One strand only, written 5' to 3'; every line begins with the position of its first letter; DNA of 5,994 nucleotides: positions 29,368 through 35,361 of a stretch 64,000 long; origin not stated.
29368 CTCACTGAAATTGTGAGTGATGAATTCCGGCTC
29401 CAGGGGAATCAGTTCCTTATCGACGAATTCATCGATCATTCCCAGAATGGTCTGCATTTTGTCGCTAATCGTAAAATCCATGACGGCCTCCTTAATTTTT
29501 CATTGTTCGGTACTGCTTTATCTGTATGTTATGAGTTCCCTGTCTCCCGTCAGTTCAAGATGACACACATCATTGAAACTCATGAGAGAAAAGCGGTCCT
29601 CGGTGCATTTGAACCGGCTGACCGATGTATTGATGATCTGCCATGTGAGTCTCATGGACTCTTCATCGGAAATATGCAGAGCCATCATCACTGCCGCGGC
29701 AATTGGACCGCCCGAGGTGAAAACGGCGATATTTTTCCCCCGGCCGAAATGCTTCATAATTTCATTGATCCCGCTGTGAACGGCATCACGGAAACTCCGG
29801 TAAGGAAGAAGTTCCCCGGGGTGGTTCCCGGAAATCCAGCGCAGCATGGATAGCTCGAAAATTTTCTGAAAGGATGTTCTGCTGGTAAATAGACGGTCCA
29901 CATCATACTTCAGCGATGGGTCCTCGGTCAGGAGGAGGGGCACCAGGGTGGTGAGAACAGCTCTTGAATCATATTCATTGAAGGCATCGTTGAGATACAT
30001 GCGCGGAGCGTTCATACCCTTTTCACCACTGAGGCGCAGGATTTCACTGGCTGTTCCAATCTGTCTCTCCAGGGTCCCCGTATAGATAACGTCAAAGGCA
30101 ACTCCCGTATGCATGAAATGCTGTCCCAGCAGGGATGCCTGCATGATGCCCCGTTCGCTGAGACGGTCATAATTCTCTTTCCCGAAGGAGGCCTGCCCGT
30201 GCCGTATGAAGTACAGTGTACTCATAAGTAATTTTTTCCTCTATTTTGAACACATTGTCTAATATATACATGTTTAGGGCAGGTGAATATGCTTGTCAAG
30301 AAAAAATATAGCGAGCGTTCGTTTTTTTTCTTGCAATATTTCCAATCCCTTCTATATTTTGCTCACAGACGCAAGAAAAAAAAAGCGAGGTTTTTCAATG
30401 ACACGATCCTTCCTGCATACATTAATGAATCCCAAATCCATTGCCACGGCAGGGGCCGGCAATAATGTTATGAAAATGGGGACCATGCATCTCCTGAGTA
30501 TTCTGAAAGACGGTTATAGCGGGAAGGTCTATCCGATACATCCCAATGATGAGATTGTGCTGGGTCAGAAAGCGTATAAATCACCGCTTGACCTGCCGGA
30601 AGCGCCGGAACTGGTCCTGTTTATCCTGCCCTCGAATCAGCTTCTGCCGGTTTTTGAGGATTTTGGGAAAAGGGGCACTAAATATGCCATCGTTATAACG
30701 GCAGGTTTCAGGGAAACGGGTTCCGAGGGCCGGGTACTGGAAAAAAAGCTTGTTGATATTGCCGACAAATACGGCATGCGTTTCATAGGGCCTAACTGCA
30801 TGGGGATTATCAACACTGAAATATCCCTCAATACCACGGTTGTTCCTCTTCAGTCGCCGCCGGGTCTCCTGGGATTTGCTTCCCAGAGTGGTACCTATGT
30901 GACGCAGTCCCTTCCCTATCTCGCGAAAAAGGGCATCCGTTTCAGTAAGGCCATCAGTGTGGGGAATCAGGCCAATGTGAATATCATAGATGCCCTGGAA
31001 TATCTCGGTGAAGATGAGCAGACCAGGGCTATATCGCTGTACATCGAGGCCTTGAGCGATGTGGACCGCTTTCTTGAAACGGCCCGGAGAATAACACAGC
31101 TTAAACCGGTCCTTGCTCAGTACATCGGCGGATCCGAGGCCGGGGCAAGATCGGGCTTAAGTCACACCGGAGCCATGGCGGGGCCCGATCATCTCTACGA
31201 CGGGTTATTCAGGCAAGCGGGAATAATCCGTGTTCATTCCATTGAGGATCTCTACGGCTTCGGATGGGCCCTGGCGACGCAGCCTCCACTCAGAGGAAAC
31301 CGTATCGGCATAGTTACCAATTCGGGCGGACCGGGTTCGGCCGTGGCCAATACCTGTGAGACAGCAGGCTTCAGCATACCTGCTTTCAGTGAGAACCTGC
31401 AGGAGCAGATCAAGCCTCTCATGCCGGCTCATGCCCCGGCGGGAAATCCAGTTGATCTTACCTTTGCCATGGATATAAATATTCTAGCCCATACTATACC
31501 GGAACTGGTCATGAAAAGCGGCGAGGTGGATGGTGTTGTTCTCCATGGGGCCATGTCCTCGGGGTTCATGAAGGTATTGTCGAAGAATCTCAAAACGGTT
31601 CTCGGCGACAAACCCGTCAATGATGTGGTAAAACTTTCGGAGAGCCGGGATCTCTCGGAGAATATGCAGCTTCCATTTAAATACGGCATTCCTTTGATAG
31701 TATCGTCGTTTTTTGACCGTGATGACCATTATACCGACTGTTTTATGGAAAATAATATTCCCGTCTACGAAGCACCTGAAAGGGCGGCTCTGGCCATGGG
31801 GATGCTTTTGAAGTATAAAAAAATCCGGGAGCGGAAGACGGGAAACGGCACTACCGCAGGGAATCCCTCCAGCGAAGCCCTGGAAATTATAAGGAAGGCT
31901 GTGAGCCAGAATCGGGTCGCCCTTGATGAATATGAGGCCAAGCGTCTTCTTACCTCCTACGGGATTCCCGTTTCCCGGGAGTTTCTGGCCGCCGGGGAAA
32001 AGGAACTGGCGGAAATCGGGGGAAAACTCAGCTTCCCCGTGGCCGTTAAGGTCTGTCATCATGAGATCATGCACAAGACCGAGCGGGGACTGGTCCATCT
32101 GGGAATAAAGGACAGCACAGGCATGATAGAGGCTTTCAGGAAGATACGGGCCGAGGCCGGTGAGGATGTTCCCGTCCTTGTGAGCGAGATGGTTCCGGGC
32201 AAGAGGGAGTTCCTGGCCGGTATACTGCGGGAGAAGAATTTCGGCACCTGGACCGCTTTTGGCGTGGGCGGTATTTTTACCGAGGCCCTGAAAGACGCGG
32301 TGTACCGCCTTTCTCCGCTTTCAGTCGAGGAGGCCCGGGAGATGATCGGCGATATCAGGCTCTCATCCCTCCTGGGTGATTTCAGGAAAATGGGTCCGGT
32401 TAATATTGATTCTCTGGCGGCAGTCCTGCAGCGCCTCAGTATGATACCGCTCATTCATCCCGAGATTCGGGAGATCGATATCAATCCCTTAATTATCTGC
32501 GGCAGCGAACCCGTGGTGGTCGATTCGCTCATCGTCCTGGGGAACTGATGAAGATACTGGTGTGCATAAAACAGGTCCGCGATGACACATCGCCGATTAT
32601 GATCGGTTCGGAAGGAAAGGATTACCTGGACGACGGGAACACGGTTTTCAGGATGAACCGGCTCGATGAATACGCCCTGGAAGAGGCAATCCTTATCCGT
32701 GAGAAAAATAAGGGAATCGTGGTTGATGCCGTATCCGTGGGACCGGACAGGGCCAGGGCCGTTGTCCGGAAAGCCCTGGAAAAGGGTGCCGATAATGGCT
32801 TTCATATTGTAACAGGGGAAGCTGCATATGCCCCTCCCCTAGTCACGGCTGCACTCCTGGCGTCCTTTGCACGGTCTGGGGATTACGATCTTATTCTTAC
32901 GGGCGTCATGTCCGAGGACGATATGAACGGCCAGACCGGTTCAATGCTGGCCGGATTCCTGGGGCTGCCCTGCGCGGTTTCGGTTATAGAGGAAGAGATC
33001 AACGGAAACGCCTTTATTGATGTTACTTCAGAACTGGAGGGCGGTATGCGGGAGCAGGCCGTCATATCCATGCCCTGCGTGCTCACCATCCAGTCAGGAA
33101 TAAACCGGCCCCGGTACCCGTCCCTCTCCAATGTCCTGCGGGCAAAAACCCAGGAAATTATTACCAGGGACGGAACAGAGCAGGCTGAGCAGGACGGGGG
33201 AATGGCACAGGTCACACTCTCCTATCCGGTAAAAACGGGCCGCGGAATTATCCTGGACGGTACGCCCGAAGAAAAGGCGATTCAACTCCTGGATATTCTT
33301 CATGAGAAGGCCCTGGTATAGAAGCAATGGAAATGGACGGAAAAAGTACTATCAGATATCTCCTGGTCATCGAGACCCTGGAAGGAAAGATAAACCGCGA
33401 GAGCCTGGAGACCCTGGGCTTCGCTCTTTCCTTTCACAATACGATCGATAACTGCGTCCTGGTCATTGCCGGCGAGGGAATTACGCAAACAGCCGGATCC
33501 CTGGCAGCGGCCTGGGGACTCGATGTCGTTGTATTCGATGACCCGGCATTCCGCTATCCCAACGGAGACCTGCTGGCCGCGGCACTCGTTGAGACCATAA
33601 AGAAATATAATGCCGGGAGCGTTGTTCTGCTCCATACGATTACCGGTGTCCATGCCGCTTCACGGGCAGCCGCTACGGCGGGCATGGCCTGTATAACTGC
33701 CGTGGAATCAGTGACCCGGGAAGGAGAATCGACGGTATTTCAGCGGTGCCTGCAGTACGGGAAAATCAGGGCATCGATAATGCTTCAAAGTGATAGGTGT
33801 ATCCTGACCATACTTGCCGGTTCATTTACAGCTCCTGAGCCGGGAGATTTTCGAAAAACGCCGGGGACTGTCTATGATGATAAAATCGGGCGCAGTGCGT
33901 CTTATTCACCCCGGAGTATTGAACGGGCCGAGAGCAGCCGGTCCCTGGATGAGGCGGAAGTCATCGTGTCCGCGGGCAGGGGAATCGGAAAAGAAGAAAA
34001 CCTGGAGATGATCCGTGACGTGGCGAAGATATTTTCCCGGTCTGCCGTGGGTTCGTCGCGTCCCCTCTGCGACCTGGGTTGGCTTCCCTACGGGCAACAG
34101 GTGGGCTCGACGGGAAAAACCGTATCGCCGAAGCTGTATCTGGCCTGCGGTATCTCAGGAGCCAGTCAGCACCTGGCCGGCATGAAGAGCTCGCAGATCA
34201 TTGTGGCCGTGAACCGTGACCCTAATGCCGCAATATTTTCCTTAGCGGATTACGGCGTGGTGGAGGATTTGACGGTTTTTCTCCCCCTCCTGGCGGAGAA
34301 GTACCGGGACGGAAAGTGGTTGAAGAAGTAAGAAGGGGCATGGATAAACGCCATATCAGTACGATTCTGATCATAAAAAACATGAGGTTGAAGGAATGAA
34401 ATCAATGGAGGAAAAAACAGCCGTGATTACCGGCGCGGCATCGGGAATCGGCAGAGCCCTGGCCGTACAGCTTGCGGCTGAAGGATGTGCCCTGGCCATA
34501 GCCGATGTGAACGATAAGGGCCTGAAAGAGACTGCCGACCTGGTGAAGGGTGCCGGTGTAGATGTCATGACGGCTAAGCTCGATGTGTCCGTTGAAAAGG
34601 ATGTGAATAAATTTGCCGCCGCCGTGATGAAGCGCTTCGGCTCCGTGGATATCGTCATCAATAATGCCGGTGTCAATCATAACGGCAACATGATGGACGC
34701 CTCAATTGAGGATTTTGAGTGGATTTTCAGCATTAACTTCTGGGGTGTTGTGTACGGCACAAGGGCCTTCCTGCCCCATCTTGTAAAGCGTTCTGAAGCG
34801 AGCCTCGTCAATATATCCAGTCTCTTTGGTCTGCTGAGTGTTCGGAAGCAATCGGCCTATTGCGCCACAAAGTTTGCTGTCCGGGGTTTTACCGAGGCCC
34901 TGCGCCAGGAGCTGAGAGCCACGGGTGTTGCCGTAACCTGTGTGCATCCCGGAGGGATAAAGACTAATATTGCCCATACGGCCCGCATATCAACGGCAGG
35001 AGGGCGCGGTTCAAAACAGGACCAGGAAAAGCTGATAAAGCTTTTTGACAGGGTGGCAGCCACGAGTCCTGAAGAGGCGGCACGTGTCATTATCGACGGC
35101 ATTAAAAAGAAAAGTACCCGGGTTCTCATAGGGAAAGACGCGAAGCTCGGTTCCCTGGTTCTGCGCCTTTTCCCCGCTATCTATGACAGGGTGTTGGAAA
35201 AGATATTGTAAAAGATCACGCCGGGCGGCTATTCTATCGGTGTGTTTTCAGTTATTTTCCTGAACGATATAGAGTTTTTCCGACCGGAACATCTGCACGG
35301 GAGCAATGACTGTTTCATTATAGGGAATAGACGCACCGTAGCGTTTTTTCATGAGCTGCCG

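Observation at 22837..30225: APH-type kinase + acyl-CoA dehydrogenase pair in a beta-oxidation operon: probable 4-hydroxyacyl-CoA (levulinate/gamma-hydroxy acid-type) phosphorylation–elimination route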

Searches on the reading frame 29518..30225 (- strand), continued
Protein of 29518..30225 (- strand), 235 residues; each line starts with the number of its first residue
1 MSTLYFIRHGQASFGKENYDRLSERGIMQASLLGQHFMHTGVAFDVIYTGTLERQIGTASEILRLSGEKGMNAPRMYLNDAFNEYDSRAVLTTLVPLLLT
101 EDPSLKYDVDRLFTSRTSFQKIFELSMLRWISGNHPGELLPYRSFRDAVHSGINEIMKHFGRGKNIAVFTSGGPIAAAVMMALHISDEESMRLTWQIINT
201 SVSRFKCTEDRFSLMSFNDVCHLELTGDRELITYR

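Call 59: find_encoding_contigs(protein=P0210, flank=6000, max_places=1)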
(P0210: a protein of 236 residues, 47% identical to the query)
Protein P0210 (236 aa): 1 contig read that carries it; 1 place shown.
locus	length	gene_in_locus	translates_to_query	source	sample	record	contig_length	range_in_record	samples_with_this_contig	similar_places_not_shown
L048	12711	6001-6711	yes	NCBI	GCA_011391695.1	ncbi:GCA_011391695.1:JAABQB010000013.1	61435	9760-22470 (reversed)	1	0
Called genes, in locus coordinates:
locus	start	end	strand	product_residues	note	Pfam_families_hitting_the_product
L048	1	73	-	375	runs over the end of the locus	PF01168:Ala_racemase_N, PF00842:Ala_racemase_C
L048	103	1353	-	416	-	PF00108:Thiolase_N, PF02803:Thiolase_C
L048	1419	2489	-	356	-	PF13484:Fer4_16 (faint), PF12838:Fer4_7, PF13187:Fer4_9, PF13237:Fer4_10, PF14697:Fer4_21, PF00037:Fer4, PF12797:Fer4_2 (weak), PF12837:Fer4_6 (weak)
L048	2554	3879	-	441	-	PF04015:DUF362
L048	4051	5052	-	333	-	PF01012:ETF, PF00766:ETF_alpha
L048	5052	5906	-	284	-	PF01012:ETF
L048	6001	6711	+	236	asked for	PF00300:His_Phos_1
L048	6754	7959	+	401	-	PF02771:Acyl-CoA_dh_N, PF02770:Acyl-CoA_dh_M, PF00441:Acyl-CoA_dh_1, PF08028:Acyl-CoA_dh_2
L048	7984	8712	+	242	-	PF00440:TetR_N, PF17932:TetR_C_24 (weak)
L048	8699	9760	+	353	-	PF01636:APH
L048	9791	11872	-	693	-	PF02629:CoA_binding, PF13380:CoA_binding_2, PF13607:Succ_CoA_lig, PF13549:ATP-grasp_5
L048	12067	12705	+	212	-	PF00149:Metallophos, PF12850:Metallophos_2, PF14582:Metallophos_3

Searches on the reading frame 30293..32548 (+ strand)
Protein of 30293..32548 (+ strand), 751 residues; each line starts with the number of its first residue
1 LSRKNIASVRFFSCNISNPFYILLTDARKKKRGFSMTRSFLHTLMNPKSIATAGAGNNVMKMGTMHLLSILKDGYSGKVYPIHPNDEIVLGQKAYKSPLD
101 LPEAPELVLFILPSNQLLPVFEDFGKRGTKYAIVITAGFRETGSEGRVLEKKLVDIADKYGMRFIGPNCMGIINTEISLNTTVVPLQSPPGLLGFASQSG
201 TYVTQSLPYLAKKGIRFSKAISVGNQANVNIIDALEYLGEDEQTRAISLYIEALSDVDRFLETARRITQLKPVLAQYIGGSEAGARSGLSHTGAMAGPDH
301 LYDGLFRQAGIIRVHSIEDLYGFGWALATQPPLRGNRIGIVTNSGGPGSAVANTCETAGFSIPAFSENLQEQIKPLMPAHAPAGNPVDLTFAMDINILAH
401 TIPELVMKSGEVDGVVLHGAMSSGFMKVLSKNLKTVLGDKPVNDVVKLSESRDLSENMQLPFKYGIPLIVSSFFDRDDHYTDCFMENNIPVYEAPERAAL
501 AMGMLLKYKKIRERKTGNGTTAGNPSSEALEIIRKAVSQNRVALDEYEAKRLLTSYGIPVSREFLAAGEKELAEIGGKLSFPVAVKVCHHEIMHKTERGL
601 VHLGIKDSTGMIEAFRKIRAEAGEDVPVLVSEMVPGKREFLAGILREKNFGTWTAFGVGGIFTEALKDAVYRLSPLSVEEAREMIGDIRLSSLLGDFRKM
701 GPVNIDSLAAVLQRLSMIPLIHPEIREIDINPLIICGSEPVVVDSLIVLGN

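Call 3: search_protein_families(library=pfam, proteins=[window:30293-32548:+])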
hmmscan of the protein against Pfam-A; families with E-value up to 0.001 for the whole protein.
window:30293-32548:+ (751 aa): 3 families
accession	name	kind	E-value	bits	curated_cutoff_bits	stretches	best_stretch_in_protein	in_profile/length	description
PF13549.11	ATP-grasp_5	-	1.5e-54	185.2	27.6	1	536-749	2-221/221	ATP-grasp domain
PF13607.11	Succ_CoA_lig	-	3.3e-44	150.4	27.4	1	191-321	2-132/138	Succinyl-CoA ligase like flavodoxin domain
PF13380.12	CoA_binding_2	-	1e-16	61.8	22.8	1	48-174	1-115/116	CoA binding domain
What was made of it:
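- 30398..32548 (+): ADP-forming (NDP-forming) acyl-CoA synthetase, 716 aa from the corrected start. Pfam CoA_binding_2 + Succ_CoA_lig + ATP-grasp_5 (call 3).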

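Call 4: search_protein_families(library=ncbifam, proteins=[window:30293-32548:+])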
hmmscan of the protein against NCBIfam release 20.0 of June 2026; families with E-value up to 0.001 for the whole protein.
window:30293-32548:+ (751 aa): 7 families
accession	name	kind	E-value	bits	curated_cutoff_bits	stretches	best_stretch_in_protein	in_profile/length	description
NF045493.1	HydDutCoALig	equivalog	7.5e-126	421.4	1300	1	43-737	5-686/698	4-hydroxybutyrate--CoA ligase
TIGR02717.1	AcCoA-syn-alpha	equivalog_domain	4e-114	381.7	567.15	1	41-508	1-446/447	acetate--CoA ligase alpha subunit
NF045494.1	AcCoALig_Archglob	equivalog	3.5e-110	369.4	1200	2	30-423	207-599/665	acetate--CoA ligase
NF045492.1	HydPropCoALig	equivalog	2.4e-102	343.5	1300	2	38-413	245-623/700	3-hydroxypropionate--CoA ligase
TIGR01019.1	sucCoAalpha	subfamily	1.5e-12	47.5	353.2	1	152-295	105-249/286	succinate--CoA ligase subunit alpha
NF004230.0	PRK05678.1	equivalog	7.5e-12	45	336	1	152-295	107-251/291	succinate--CoA ligase subunit alpha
TIGR01016.1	sucCoAbeta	subfamily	7.2e-06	25.2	375.55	1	544-745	3-214/386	succinate-CoA ligase subunit beta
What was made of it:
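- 30398..32548 (+): Best NCBIfam hit is 4-hydroxybutyrate-CoA ligase, 421 bits, far below its 1300 cutoff (call 4).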

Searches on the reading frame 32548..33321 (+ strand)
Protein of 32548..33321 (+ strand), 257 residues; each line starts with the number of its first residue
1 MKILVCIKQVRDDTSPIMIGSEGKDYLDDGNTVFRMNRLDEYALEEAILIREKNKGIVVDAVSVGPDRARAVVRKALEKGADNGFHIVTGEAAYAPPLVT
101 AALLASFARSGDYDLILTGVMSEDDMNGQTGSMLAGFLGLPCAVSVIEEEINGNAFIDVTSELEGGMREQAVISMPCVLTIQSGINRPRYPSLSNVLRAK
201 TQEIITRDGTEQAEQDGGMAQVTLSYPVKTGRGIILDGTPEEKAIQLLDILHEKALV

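Call 3: search_protein_families(library=pfam, proteins=[window:32548-33321:+])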
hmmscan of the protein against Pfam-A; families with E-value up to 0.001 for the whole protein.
window:32548-33321:+ (257 aa): 1 family
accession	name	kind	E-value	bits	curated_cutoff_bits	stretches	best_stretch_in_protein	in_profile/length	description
PF01012.27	ETF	-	2.4e-31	109.4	26.7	1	35-208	12-177/181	Electron transfer flavoprotein domain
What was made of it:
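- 32548..33321 (+): Electron transfer flavoprotein beta subunit, closest to non-bifurcating ETFs. Pfam ETF (call 3).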

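Call 4: search_protein_families(library=ncbifam, proteins=[window:32548-33321:+])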
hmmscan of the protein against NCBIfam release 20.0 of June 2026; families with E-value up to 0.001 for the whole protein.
window:32548-33321:+ (257 aa): 6 families
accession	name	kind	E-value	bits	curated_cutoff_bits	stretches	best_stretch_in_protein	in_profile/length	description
NF040731.1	flavo_sub_EftB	exception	2.9e-32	112.1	445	1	2-256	1-259/260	electron transfer flavoprotein subunit beta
NF042971.1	AcrlCoAredClosAcrB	equivalog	1.5e-19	70.1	475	1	1-256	1-265/266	acryloyl-CoA reductase electron transfer subunit gamma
NF002888.0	PRK03359.1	subfamily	1.7e-19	70.2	219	1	1-249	1-250/256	putative electron transfer flavoprotein FixA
TIGR04503.1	mft_etfB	hypoth_equivalog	5.3e-19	68.7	200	1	35-217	29-223/290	mycofactocin-associated electron transfer flavoprotein beta subunit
NF008998.0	PRK12342.1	equivalog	1.7e-18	66.9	338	1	1-253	1-251/254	electron transfer flavoprotein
NF051844.1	ETFlavBetaProt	equivalog_domain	0.00017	21.2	350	1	103-207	77-182/254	electron transfer flavoprotein subunit beta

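Call 73: search_solved_structures(query=window:32548-33321:+, max_evalue=1e-10)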
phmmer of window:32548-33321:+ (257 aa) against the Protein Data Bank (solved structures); distinct sequences matched with E-value up to 1e-10: 9.
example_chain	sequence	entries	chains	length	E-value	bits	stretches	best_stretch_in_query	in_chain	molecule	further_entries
1o94_C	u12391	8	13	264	3.6e-34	121.8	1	1-253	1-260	ELECTRON TRANSFER FLAVOPROTEIN BETA-SUBUNIT | ELECTRON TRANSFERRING FLAVOPROTEIN BETA-SUBUNIT | Electron transfer flavoprotein subunit beta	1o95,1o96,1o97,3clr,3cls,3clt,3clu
1efp_B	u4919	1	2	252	3.7e-29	105.4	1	1-207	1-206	PROTEIN (ELECTRON TRANSFER FLAVOPROTEIN)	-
1efv_B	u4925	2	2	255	1.5e-28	103.4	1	2-239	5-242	ELECTRON TRANSFER FLAVOPROTEIN | Electron transfer flavoprotein beta-subunit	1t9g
2a1t_S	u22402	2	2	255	1e-27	100.7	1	2-239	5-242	Electron transfer flavoprotein beta-subunit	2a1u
6fah_B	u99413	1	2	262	1.9e-20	76.9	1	1-255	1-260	Caffeyl-CoA reductase-Etf complex subunit CarD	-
5ol2_B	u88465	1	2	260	2.1e-20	76.8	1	1-206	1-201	Electron transfer flavoprotein small subunit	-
7qh2_B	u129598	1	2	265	1.5e-19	73.9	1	2-204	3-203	Lactate dehydrogenase (NAD(+),ferredoxin) subunit LctB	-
4kpu_B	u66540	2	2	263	2.7e-18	69.8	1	1-204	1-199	Electron transfer flavoprotein alpha/beta-subunit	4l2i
7koe_A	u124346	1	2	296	3e-18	69.7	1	3-205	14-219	Electron transfer flavoprotein, beta subunit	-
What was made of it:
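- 32548..33321 (+): PDB: Methylophilus, Paracoccus and human ETF-beta at 103-122 bits, bifurcating ETFs at 70-77 bits (call 73).
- The ETF beta subunit resembles plain electron-accepting ETFs (call 73).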

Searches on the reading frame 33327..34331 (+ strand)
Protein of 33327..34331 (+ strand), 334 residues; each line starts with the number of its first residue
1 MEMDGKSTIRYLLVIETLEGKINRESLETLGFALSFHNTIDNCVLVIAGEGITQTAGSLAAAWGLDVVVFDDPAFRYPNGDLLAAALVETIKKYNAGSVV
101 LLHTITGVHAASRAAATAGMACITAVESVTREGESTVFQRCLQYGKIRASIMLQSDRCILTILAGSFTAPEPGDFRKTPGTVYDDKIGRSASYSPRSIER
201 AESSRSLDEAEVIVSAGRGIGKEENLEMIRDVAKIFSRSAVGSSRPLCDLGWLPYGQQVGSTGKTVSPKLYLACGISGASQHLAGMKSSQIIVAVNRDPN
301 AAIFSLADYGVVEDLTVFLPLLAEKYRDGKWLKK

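Call 3: search_protein_families(library=pfam, proteins=[window:33327-34331:+])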
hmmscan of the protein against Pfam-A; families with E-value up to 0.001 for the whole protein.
window:33327-34331:+ (334 aa): 2 families
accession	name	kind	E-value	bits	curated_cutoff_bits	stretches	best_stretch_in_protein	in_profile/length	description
PF00766.25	ETF_alpha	-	3.9e-32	110.5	27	1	207-287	2-81/81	Electron transfer flavoprotein FAD-binding domain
PF01012.27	ETF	-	3.3e-19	69.8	26.7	1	13-178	3-171/181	Electron transfer flavoprotein domain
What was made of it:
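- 33327..34331 (+): Electron transfer flavoprotein alpha subunit. Pfam ETF + ETF_alpha (call 3).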

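Call 4: search_protein_families(library=ncbifam, proteins=[window:33327-34331:+])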
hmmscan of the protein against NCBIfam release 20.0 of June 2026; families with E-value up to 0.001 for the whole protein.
window:33327-34331:+ (334 aa): 5 families
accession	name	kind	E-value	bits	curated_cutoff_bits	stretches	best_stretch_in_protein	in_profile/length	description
NF042970.1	AcrlCoAredClosAcrA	equivalog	1.3e-37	129.7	600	1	207-326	236-357/360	acryloyl-CoA reductase electron transfer subunit beta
NF038209.1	mft_etfA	equivalog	3.5e-33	115.2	240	1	46-325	28-301/303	mycofactocin-associated electron transfer flavoprotein alpha subunit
NF002889.0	PRK03363.1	equivalog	8.9e-31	107.3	549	1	84-323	68-308/313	electron transfer flavoprotein subunit alpha/FixB family protein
NF008884.0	PRK11916.1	equivalog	1.7e-24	86.7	528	1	149-325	133-309/312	electron transfer flavoprotein subunit alpha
NF051845.1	EtFlavAlphaProt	equivalog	7.2e-21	74.6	600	1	202-322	279-395/406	electron transfer flavoprotein subunit alpha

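Call 72: search_solved_structures(query=window:33327-34331:+, max_evalue=1e-10)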
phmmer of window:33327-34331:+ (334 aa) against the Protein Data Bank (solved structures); distinct sequences matched with E-value up to 1e-10: 14.
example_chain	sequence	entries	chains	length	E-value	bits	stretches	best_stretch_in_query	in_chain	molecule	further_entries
5ol2_A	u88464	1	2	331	2e-40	142.4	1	11-324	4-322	Electron transfer flavoprotein large subunit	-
4kpu_A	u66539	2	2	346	1.1e-38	136.6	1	42-327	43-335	Electron transfer flavoprotein alpha subunit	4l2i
7qh2_A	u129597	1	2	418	5.4e-35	124.5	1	13-323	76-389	Lactate dehydrogenase (NAD(+),ferredoxin) subunit LctC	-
7koe_B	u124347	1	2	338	1.9e-34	122.7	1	13-328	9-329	Electron transfer flavoprotein, alpha subunit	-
6fah_A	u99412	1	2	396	2.1e-34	122.6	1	15-325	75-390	Caffeyl-CoA reductase-Etf complex subunit CarE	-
1o94_D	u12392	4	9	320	7.3e-34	120.8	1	12-315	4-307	ELECTRON TRANSFER FLAVOPROTEIN ALPHA-SUBUNIT | ELECTRON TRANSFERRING FLAVOPROTEIN ALPHA-SUBUNIT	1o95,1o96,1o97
5ow0_A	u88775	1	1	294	9e-34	120.5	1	80-324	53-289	Electron transfer flavoprotein, alpha subunit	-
3clu_D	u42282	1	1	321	1.7e-33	119.6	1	12-315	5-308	Electron transfer flavoprotein subunit alpha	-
1efp_A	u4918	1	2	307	1.8e-33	119.5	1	12-323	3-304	PROTEIN (ELECTRON TRANSFER FLAVOPROTEIN)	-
1efv_A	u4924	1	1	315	2.6e-33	119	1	47-324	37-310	ELECTRON TRANSFER FLAVOPROTEIN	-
1t9g_R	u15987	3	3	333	3e-33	118.8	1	47-324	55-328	Electron transfer flavoprotein alpha-subunit, mitochondrial | Electron transfer flavoprotein alpha-subunit, mitochondrial precursor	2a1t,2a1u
3clt_D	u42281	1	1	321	3.3e-33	118.7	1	12-315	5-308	Electron transfer flavoprotein subunit alpha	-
3clr_D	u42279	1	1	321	4.8e-33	118.1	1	12-315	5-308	Electron transfer flavoprotein subunit alpha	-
3cls_D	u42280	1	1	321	8.5e-33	117.3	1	12-315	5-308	Electron transfer flavoprotein subunit alpha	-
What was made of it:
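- Tried and rejected: Not supported, because the beta subunit is closer to non-bifurcating ETFs (call 73); the alpha subunit is ambiguous (call 72).
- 33327..34331 (+): PDB 120-142 bits to both ETF types (call 72).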

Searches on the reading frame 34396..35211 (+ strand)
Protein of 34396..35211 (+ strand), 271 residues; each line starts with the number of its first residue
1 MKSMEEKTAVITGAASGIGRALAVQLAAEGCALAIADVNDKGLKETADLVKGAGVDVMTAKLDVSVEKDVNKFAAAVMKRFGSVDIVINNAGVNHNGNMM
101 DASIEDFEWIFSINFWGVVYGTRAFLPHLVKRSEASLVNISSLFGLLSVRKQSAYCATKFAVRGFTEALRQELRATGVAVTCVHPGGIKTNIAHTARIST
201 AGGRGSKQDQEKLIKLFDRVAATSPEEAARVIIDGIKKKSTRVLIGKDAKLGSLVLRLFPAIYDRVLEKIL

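Call 19: search_protein_families(library=pfam, proteins=[window:34396-35211:+])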
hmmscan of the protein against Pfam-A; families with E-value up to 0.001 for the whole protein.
window:34396-35211:+ (271 aa): 3 families
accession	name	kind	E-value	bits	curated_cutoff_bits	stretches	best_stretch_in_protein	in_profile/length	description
PF00106.31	adh_short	-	2.3e-55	187.6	26.6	1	7-196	1-190/195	short chain dehydrogenase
PF13561.12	adh_short_C2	-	5.4e-41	141.1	27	1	13-196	1-184/236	Enoyl-(Acyl carrier protein) reductase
PF08659.16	KR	-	7.7e-15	55.7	22.6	1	8-183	2-178/180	KR domain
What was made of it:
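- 34396..35211 (+): Second SDR (271 aa), last gene of the divergent operon. Pfam adh_short 2e-55 (call 19).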
